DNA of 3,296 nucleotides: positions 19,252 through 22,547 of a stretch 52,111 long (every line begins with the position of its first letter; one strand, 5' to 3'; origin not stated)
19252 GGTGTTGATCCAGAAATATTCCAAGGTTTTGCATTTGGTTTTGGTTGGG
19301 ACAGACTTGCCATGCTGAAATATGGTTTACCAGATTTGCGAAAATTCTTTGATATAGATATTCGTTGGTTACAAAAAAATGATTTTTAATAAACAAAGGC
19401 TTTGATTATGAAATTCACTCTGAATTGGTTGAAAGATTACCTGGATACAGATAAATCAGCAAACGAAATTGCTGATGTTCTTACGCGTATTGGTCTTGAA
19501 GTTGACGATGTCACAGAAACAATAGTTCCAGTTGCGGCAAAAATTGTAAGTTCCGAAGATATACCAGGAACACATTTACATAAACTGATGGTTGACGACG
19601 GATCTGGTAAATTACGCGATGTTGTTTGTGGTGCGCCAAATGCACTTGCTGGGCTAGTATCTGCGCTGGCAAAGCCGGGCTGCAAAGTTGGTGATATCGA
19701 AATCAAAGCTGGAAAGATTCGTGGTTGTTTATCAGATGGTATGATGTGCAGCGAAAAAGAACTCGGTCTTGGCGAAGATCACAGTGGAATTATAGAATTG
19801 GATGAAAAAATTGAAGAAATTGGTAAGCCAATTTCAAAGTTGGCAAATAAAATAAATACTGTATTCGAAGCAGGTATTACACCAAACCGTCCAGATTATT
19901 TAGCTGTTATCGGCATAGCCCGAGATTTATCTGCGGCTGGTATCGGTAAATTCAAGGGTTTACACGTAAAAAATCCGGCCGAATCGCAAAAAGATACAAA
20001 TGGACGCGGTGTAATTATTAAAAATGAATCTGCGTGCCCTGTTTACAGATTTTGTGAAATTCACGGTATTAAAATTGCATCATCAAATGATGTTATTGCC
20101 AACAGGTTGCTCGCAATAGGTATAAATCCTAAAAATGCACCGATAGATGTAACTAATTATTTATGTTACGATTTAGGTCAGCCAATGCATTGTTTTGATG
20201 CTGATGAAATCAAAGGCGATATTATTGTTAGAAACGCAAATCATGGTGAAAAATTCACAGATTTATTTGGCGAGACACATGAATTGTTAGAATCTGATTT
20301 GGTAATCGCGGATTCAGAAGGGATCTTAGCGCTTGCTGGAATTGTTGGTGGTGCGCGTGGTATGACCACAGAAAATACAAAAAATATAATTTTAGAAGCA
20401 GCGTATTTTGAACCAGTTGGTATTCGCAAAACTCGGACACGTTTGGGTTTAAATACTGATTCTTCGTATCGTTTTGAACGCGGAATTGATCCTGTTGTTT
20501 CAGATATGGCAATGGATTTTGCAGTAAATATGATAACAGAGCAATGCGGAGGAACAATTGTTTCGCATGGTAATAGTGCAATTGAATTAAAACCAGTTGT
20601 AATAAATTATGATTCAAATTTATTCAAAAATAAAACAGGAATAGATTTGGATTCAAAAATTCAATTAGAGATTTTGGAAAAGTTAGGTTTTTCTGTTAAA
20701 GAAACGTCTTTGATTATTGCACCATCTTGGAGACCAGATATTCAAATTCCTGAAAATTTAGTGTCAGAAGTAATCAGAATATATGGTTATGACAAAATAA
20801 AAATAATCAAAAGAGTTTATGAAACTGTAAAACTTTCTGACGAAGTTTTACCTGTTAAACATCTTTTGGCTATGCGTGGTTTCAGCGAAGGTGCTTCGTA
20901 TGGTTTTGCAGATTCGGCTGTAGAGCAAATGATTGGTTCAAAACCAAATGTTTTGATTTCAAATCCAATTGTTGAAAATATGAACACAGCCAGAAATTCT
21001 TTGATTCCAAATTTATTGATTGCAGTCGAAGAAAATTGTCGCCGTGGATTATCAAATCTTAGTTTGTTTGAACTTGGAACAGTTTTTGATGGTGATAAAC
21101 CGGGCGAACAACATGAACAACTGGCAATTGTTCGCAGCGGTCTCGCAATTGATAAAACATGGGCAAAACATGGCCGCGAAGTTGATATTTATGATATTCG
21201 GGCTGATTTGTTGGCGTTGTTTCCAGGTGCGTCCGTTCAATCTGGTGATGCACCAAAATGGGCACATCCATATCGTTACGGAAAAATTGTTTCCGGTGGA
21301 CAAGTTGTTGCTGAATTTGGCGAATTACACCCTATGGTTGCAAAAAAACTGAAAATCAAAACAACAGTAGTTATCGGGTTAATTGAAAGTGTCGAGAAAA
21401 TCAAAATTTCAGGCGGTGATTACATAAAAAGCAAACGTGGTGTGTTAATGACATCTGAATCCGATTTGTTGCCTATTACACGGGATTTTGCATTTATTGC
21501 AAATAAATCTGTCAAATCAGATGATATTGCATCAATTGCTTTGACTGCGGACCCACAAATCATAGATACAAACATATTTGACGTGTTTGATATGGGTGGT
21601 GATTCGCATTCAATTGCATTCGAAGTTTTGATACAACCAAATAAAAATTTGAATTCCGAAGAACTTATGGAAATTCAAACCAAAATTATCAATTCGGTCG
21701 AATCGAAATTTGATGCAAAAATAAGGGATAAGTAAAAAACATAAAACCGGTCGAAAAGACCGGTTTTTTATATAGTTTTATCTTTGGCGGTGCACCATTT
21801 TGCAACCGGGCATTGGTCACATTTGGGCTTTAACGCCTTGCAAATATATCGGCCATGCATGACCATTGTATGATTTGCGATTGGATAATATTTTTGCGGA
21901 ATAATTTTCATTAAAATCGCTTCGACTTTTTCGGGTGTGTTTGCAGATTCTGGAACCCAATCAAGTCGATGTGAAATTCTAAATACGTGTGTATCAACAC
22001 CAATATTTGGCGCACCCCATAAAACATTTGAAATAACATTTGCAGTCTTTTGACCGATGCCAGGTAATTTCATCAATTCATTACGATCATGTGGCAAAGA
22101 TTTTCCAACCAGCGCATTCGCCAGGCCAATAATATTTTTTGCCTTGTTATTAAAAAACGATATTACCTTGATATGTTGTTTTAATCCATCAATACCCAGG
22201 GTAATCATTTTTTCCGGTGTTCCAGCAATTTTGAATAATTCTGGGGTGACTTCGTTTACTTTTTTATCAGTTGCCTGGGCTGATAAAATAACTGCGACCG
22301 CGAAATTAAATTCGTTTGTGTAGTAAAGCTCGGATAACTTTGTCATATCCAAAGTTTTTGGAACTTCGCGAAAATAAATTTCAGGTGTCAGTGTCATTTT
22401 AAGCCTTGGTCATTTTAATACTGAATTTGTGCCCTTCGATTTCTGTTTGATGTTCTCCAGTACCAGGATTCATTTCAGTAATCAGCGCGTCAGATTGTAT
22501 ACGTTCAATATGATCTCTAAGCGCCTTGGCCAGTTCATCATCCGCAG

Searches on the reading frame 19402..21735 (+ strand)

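Call 7: search_protein_families(library=ncbifam, proteins=[window:19402-21735:+])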
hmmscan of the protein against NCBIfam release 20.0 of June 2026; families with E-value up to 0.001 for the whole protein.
window:19402-21735:+ (777 aa): 5 families
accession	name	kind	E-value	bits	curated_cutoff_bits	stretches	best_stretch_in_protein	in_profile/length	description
TIGR00472.1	pheT_bact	equivalog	6.1e-183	610.1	402.65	1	3-775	1-798/798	phenylalanine--tRNA ligase subunit beta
NF001882.0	PRK00629.5-4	equivalog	5.8e-52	177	527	1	92-563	95-562/725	phenylalanine--tRNA ligase subunit beta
NF045760.1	YtpR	equivalog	5.2e-27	94.9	100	1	17-143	60-184/185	YtpR family tRNA-binding protein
TIGR00471.1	pheT_arch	equivalog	1.3e-16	60.2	282.65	1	386-658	265-542/551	phenylalanine--tRNA ligase subunit beta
NF001879.0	PRK00629.5-1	equivalog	1e-11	44.1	840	2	4-184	2-191/718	phenylalanine--tRNA ligase subunit beta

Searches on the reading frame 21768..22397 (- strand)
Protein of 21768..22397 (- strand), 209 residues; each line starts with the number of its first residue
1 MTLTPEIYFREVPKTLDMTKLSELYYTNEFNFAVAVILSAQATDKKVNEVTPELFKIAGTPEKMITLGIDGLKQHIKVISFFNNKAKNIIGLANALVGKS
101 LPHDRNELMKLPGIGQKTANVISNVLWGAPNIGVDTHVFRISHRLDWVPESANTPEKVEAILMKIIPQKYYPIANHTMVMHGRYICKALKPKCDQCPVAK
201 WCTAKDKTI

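Call 7: search_protein_families(library=ncbifam, proteins=[window:21768-22397:-])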
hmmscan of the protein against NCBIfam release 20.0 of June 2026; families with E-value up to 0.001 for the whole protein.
window:21768-22397:- (209 aa): 6 families
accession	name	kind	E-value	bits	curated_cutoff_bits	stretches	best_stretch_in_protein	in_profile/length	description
TIGR01083.1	nth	equivalog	6.5e-61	205.3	211.7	1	20-193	18-192/192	endonuclease III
NF007978.0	PRK10702.1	equivalog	1.3e-50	171.9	405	1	21-207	21-208/211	endonuclease III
TIGR01084.1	mutY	equivalog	6.5e-17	62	286.5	1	96-208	97-212/277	A/G-specific adenine glycosylase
NF053634.1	MonDNAglycDR2438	equivalog_domain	2.2e-13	50.3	400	1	107-204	109-206/219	monofunctional DNA glycosylase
NF008132.0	PRK10880.1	equivalog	4.1e-09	36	427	1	86-205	87-212/351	A/G-specific adenine glycosylase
NF010488.0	PRK13910.1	equivalog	1.7e-08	34.2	471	1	86-207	50-172/290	adenine-specific DNA glycosylase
